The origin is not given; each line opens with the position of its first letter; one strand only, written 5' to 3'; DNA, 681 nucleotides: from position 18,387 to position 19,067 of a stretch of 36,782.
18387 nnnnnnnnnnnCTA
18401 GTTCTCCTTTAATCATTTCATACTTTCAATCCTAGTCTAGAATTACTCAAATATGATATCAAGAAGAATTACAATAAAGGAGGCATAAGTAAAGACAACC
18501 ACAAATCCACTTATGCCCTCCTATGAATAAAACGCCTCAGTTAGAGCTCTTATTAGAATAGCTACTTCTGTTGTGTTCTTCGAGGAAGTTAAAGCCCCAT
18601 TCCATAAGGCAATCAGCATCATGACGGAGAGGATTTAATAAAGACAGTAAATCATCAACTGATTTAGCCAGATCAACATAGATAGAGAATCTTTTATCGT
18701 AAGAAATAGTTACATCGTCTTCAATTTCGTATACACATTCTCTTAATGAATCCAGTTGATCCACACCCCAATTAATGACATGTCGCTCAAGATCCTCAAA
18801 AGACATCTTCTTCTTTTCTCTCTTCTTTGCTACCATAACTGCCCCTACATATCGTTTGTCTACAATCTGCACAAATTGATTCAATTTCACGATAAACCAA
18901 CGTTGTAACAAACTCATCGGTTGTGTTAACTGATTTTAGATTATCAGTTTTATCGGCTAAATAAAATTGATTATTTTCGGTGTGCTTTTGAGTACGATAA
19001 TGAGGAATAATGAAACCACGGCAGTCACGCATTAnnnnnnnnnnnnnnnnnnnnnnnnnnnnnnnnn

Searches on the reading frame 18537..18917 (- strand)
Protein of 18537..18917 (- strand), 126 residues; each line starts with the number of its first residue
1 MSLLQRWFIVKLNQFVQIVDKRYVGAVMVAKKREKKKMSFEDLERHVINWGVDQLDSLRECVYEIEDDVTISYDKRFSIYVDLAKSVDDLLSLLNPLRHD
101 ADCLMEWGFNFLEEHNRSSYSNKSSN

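Call 4: search_protein_families(library=pfam, proteins=[window:18537-18917:-], max_evalue=0.1)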
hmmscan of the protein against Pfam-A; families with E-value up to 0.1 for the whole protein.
window:18537-18917:- (126 aa): 1 family
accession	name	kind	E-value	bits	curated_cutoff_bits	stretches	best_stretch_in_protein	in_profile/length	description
PF02877.19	PARP_reg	-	0.017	15.6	26.8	1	17-68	13-64/135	Poly(ADP-ribose) polymerase, regulatory domain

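Call 5: search_protein_families(library=phrogs, proteins=[window:18537-18917:-], max_evalue=0.01)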
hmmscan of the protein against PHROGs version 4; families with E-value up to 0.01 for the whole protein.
window:18537-18917:- (126 aa): 0 families

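Call 88: search_protein_families(library=padloc, proteins=[window:18537-18917:-], max_evalue=0.05)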
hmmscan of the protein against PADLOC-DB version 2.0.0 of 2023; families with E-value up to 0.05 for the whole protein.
window:18537-18917:- (126 aa): 0 families
